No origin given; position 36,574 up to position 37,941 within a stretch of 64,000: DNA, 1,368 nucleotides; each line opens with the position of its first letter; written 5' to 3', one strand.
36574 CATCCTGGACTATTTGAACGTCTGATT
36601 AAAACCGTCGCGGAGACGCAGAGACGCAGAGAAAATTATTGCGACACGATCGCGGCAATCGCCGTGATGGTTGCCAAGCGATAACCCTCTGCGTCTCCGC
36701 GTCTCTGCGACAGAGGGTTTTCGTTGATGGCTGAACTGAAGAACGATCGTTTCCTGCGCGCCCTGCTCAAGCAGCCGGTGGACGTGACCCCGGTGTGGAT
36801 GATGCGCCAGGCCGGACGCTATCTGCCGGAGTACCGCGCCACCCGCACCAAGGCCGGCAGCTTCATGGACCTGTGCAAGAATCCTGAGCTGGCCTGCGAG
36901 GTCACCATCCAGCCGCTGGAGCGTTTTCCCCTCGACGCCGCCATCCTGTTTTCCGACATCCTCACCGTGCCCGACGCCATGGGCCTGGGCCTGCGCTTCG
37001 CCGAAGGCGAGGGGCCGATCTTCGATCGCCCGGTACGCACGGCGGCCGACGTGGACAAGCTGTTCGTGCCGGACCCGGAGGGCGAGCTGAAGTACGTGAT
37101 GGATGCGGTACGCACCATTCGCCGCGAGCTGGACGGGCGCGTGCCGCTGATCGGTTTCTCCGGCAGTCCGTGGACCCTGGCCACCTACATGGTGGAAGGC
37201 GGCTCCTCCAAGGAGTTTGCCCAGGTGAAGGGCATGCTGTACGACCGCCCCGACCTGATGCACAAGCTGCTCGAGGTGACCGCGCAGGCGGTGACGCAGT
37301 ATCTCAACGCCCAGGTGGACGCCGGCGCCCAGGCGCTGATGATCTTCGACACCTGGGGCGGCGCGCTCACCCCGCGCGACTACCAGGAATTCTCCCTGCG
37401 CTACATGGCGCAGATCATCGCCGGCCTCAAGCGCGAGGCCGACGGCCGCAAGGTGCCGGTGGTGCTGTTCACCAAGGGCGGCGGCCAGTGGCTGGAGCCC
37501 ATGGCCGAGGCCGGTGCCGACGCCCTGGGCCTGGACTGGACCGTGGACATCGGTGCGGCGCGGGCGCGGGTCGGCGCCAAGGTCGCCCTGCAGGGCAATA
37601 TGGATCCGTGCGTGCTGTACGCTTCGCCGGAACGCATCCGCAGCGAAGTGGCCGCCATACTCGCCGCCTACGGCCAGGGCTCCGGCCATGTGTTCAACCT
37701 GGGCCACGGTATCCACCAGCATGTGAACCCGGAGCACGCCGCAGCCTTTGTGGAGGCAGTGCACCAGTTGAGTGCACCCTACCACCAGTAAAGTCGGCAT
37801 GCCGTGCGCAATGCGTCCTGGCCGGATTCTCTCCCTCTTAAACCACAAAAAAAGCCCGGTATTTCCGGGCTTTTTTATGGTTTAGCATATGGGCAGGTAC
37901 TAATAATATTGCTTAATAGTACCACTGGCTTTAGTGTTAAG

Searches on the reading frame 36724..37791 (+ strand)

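Call 88: search_protein_families(library=pfam, proteins=[window:36724-37791:+], max_evalue=0.00001)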
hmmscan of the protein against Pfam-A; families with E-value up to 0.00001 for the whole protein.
window:36724-37791:+ (355 aa): 1 family
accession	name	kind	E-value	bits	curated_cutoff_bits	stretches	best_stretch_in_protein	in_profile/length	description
PF01208.23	URO-D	-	9.2e-150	498.9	23.9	1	6-348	2-345/346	Uroporphyrinogen decarboxylase (URO-D)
